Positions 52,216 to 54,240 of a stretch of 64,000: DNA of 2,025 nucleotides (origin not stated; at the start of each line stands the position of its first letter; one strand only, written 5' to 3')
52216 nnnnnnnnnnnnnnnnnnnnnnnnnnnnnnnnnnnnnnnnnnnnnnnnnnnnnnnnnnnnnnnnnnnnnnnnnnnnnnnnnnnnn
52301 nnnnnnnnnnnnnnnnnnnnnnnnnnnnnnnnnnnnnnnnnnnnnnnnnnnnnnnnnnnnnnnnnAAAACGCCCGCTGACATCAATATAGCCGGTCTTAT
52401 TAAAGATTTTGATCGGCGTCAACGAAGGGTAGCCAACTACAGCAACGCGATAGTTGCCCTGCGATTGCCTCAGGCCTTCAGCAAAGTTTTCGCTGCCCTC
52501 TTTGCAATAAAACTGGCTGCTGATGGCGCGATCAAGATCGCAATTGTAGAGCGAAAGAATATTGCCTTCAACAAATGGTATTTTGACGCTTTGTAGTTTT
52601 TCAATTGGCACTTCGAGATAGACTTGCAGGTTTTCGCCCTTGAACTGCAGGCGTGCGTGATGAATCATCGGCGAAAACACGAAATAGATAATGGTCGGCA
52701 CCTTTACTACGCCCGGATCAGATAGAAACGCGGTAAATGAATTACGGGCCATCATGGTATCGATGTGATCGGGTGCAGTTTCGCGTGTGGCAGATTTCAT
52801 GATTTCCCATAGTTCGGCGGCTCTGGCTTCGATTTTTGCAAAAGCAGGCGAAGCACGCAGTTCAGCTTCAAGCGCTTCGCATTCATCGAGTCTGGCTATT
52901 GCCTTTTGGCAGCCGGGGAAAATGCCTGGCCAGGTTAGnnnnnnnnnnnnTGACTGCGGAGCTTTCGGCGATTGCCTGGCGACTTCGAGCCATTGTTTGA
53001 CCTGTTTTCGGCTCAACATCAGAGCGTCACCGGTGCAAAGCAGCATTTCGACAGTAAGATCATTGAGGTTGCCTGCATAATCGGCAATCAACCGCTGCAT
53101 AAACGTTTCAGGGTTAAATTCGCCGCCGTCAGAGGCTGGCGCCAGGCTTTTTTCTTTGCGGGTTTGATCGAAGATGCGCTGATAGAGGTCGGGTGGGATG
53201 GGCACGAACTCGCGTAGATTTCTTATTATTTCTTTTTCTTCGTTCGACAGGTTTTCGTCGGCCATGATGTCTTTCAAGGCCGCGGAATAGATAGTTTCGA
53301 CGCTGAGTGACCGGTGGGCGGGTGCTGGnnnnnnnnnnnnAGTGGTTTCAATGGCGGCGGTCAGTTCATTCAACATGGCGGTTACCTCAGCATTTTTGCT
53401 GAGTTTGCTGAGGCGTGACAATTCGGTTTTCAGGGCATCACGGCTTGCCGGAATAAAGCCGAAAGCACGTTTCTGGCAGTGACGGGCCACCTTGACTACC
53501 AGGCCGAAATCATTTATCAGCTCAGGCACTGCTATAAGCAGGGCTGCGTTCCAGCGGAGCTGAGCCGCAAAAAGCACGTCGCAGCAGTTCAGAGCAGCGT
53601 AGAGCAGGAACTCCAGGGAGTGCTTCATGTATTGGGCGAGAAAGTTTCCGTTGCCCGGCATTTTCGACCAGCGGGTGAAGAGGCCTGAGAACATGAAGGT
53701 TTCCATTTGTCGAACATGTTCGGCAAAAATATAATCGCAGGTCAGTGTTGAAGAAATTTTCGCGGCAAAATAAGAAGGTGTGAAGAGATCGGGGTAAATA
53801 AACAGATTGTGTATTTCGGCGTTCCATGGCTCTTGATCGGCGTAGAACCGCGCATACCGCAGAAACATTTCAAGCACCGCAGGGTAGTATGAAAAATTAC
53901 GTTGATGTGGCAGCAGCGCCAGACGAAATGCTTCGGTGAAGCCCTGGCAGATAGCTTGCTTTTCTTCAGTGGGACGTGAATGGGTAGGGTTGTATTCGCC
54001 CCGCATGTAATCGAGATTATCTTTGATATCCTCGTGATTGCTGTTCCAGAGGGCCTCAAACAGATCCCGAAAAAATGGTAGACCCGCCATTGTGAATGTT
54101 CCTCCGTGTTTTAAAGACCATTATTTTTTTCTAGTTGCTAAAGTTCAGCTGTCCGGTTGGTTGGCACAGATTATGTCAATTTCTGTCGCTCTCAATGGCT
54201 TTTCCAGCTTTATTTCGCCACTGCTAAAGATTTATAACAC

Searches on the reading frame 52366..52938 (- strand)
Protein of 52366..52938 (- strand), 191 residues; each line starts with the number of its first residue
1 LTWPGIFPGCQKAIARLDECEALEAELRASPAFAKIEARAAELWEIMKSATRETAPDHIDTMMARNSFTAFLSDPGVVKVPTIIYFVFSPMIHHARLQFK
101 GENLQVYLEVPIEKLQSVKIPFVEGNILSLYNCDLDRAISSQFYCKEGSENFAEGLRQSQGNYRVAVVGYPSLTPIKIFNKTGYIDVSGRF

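Call 63: search_solved_structures(query=A5, max_evalue=5)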
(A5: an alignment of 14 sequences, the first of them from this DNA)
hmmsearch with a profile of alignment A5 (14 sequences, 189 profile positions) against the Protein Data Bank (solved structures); distinct sequences matched with E-value up to 5: 9.
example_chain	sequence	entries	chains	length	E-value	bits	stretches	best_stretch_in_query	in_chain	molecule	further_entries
8bl3_A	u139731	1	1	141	0.19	14.6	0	62-130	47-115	scIg12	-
1got_G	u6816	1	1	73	0.33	13.8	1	117-160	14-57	GT-GAMMA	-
1a0r_G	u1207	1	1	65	0.41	13.5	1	119-160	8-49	TRANSDUCIN (GAMMA SUBUNIT)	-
6oy9_G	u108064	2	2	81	0.42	13.5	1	117-160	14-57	Guanine nucleotide-binding protein G(T) subunit gamma-T1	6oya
6b20_C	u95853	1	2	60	0.45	13.3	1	119-160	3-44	Guanine nucleotide-binding protein G(T) subunit gamma-T1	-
1tbg_E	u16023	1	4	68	0.45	13.3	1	119-160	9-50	TRANSDUCIN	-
1b9x_B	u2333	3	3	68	0.45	13.3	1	119-160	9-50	PROTEIN (TRANSDUCIN) | TRANSDUCIN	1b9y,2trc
1y3j_A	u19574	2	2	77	0.5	13.2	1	133-168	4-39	Copper-transporting ATPase 1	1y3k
5kdo_G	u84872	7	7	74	0.54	13.1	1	119-160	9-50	Guanine nucleotide-binding protein G(T) subunit gamma-T1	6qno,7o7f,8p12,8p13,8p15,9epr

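Call 64: search_protein_families(library=pfam, alignment_id=A5, max_evalue=0.5)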
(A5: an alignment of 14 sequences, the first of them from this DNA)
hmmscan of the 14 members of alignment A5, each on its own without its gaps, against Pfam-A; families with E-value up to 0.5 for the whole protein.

A. member 1, seq(191 aa): 1 family
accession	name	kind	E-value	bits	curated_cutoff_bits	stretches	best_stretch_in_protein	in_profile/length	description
PF02392.22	Ycf4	-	0.12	12.3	34.7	1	91-125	96-130/170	Ycf4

B. families by the number of members that match (of 14 scanned): 5 families
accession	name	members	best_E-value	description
PF17936.7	Big_6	1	0.021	Bacterial Ig domain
PF13416.11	SBP_bac_8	1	0.086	Bacterial extracellular solute-binding protein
PF02392.22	Ycf4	1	0.12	Ycf4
PF16512.11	RhoGAP-FF1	1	0.13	p190-A and -B Rho GAPs FF domain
PF00310.26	GATase_2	1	0.25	Glutamine amidotransferases class-II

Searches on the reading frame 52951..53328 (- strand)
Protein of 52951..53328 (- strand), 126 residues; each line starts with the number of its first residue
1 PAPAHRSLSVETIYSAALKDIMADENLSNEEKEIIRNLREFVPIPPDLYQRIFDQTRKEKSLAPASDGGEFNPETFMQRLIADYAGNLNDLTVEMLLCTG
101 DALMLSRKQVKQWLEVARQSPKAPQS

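Call 59: search_protein_families(library=pfam, alignment_id=A4, max_evalue=0.1)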
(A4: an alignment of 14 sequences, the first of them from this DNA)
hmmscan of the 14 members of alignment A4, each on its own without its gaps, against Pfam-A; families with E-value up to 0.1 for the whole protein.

A. member 1, seq(126 aa): 0 families

B. families by the number of members that match (of 14 scanned): 16 families
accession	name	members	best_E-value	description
PF05099.18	TerB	10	5e-07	Tellurite resistance protein TerB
PF03735.19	ENT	7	1e-06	ENT domain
PF16940.10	Tic110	5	0.00062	Chloroplast envelope transporter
PF22775.2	GA_3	2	0.0009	GA-like domain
PF04391.17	DUF533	2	0.001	Protein of unknown function (DUF533)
PF07261.16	DnaB_2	2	0.047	Replication initiation and membrane attachment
PF25325.1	EF-hand_EFHB_C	1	0.0021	EFHB C-terminal EF-hand domain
PF08463.15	EcoEI_R_C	1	0.0037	EcoEI R protein C-terminal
PF09548.15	Spore_III_AB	1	0.0051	Stage III sporulation protein AB (spore_III_AB)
PF11551.14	Omp28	1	0.0056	Outer membrane protein Omp28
PF22194.2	F-93_WHD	1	0.019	F-93, winged-helix domain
PF10869.13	DUF2666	1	0.027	Domain of unknown function (DUF2666)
PF00061.29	Lipocalin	1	0.068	Lipocalin / cytosolic fatty-acid binding protein family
PF01817.26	CM_2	1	0.078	Chorismate mutase type II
PF18858.6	LPD39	1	0.088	Large polyvalent protein associated domain 39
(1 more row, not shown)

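Call 60: search_solved_structures(query=A4, max_evalue=1, show_alignments=2)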
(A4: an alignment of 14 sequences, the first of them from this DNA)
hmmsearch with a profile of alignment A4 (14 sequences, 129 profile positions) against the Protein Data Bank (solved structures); distinct sequences matched with E-value up to 1: 10.
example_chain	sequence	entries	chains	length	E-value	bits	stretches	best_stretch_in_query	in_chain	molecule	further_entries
4bm5_A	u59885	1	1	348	0.0021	21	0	83-124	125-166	SIMILAR TO CHLOROPLAST INNER MEMBRANE PROTEIN TIC110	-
2nsb_A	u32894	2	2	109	0.063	16.2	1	15-89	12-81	Trigger factor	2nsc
2ou3_A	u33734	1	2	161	0.072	16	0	22-52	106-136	Tellurite resistance protein of COG3793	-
9evs_1t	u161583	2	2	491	0.45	13.5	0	52-84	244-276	mL101 (rPPR4)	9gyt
3gu0_A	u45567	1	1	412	0.52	13.2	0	15-88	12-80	Trigger factor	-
6j0a_Q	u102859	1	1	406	0.52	13.2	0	15-88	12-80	Trigger factor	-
8eml_B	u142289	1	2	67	0.69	12.8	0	57-86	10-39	GS homeobox 2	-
5ife_C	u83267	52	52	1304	0.79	12.7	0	58-105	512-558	Splicing factor 3B subunit 1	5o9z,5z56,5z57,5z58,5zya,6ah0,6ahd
4nx1_A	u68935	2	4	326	0.85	12.5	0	5-50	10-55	C4-dicarboxylate transport system substrate-binding protein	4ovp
3gty_X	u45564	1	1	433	0.88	12.5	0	15-88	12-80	Trigger factor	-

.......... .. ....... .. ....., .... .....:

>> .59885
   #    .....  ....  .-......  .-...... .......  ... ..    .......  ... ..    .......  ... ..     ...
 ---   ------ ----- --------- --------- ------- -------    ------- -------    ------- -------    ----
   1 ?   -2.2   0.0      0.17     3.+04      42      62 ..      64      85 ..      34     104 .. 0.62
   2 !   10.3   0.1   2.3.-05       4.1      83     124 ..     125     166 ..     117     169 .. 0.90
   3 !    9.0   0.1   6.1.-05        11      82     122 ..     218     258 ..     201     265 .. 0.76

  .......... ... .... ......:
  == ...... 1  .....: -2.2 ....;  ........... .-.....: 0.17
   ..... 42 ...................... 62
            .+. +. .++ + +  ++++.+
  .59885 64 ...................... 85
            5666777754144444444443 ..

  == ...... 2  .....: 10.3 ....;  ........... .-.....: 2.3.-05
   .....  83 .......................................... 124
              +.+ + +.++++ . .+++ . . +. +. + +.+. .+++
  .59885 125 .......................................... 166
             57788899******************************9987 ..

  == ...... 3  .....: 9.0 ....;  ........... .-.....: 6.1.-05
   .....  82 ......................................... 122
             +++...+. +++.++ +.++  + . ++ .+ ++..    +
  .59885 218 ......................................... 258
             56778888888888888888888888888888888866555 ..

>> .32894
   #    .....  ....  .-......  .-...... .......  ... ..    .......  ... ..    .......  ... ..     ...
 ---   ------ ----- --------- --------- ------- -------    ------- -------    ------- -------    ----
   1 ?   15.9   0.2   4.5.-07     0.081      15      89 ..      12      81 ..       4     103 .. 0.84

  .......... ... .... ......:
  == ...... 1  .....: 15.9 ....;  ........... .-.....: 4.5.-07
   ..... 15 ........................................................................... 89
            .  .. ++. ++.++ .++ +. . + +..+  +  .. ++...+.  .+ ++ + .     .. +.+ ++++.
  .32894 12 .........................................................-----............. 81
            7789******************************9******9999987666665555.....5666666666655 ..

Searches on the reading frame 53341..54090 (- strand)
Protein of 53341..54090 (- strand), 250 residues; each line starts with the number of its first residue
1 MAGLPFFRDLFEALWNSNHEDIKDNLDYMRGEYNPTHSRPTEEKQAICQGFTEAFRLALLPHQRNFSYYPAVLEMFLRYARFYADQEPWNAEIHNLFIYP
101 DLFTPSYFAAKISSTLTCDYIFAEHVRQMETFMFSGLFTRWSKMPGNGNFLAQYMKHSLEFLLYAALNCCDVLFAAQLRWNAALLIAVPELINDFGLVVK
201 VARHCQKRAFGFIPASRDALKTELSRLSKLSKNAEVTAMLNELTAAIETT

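Call 87: search_solved_structures(query=A7, max_evalue=5)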
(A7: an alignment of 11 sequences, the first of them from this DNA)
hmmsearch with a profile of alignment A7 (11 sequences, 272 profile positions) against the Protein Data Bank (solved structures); distinct sequences matched with E-value up to 5: 12.
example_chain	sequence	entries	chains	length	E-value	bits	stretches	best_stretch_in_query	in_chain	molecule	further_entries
7udl_A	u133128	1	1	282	0.012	18.1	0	22-86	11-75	Designed helical repeat protein (DHR) RPB_PLP1_R6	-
7udm_A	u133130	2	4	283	0.012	18.1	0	22-86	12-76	Designed helical repeat protein (DHR) RPB_PLP1_R6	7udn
3mvp_A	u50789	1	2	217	0.017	17.6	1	134-206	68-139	TetR/AcrR transcriptional regulator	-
9cte_A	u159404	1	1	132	0.036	16.6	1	13-48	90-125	De novo protein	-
4k2e_A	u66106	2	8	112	0.056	16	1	165-266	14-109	Transcriptional activator HlyU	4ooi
29sb_A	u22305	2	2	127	0.069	15.7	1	18-48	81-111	KABLE2.5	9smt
8g4k_A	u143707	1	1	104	0.083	15.4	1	40-114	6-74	5HCS_TGFBR2_1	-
9k7u_A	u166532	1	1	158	0.2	14.1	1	22-82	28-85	Heter-Zn2-HEHE-22A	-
2y7c_A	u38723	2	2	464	0.93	12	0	202-232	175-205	TYPE-1 RESTRICTION ENZYME ECOKI SPECIFICITY PROTEIN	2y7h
7jrq_A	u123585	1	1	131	1.6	11.2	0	19-48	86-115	MPP1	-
9nzg_A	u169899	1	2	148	3.2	10.2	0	6-53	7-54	De novo designed protein, EPIC Q51N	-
9nze_A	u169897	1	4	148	3.3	10.1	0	6-53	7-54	De novo designed protein, EPIC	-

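Call 88: search_protein_families(library=pfam, alignment_id=A7, max_evalue=0.5)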
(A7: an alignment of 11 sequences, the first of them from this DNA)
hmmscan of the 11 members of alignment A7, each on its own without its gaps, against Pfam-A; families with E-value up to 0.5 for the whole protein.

A. member 1, seq(250 aa): 1 family
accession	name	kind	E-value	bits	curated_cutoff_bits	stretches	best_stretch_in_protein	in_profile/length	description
PF07064.19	RIC1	-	0.092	12.7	27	0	153-207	27-81/176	RIC1 C-terminal alpha solenoid region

B. families by the number of members that match (of 11 scanned): 7 families
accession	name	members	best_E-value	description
PF16213.11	DCB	1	0.012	Mon2/Sec7/BIG1-like, dimerisation and cyclophilin-binding domain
PF07064.19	RIC1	1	0.092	RIC1 C-terminal alpha solenoid region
PF12759.13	HTH_Tnp_IS1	1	0.11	InsA C-terminal domain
PF23558.1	TPR_P4H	1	0.14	Prolyl 4-hydroxylase peptide-substrate-binding domain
PF11965.13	DUF3479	1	0.18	Domain of unknown function (DUF3479)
PF21016.3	RlmN_N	1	0.18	Ribosomal RNA large subunit methyltransferase N-terminal domain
PF06925.17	MGDG_synth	1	0.28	Monogalactosyldiacylglycerol (MGDG) synthase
